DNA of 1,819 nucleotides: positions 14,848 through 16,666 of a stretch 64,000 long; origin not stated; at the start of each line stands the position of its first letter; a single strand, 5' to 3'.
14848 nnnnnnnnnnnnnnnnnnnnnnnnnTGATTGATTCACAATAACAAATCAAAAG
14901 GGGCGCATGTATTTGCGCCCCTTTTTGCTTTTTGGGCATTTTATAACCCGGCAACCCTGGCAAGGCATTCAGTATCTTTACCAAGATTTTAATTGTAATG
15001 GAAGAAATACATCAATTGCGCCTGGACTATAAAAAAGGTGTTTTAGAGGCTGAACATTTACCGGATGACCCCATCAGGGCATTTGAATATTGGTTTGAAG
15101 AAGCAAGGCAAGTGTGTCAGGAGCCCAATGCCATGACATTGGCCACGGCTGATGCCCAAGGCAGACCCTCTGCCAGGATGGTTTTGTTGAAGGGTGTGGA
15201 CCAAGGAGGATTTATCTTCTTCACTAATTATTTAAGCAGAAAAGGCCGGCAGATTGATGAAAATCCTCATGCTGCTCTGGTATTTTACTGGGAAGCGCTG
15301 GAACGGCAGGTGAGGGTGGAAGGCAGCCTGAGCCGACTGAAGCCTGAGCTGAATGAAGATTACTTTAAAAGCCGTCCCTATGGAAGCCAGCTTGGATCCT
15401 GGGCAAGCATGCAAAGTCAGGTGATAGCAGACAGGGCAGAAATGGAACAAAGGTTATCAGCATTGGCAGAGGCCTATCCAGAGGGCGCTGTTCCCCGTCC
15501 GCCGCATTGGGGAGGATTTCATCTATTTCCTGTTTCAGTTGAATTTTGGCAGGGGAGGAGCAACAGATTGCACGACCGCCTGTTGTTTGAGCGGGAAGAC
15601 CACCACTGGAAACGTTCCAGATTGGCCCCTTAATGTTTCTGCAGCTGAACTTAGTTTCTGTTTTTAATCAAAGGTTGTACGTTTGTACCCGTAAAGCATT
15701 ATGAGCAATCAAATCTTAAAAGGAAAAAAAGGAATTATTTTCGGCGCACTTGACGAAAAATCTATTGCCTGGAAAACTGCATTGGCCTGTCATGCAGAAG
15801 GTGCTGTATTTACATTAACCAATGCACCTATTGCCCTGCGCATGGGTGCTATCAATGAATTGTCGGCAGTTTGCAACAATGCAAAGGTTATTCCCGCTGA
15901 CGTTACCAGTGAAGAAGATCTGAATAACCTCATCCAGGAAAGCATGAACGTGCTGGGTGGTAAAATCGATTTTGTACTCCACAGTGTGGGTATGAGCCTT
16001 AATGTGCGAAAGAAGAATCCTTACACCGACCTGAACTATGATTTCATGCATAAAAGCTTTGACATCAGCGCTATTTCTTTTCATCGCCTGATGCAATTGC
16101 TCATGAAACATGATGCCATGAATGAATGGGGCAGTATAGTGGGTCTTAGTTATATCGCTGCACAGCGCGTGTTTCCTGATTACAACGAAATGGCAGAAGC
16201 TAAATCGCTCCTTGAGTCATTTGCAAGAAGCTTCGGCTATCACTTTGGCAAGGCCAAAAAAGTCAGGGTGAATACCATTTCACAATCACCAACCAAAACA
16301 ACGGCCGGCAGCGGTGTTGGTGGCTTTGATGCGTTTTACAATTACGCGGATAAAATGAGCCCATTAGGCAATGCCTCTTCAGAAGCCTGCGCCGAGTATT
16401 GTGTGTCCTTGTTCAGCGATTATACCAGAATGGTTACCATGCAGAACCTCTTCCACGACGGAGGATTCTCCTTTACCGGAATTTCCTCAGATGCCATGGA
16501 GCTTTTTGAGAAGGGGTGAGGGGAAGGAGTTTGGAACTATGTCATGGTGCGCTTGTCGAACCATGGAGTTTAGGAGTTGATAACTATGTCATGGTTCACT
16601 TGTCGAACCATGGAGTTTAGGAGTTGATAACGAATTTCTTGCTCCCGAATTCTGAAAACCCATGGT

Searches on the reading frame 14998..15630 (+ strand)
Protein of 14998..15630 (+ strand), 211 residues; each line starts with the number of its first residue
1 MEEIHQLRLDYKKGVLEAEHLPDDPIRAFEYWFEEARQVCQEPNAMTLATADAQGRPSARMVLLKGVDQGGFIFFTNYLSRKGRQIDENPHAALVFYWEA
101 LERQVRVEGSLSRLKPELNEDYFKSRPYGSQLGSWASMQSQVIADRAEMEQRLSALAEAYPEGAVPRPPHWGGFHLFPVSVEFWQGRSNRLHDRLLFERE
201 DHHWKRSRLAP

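Call 51: search_protein_families(library=pfam, proteins=[window:14998-15630:+], max_evalue=0.001)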
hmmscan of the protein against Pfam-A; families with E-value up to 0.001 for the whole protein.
window:14998-15630:+ (211 aa): 3 families
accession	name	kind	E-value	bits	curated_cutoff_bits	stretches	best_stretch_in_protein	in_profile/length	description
PF01243.27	PNPOx_N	-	7.1e-28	97.8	28.1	1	34-153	3-113/120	Pyridoxamine 5'-phosphate oxidase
PF10590.14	PNP_phzG_C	-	3.7e-18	65.6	27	1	171-211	1-42/42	Pyridoxine 5'-phosphate oxidase C-terminal dimerisation region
PF12766.13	Pyridox_oxase_2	-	4.6e-08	34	26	1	40-111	18-96/100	Pyridoxamine 5'-phosphate oxidase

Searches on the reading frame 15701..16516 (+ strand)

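Call 51: search_protein_families(library=pfam, proteins=[window:15701-16516:+], max_evalue=0.001)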
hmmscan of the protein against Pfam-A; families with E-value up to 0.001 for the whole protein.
window:15701-16516:+ (272 aa): 2 families
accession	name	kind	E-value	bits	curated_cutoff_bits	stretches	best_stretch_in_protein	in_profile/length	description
PF13561.12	adh_short_C2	-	2e-59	201.5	27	1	15-257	1-236/236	Enoyl-(Acyl carrier protein) reductase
PF00106.31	adh_short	-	5.6e-13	49.2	26.6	1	21-202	11-186/195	short chain dehydrogenase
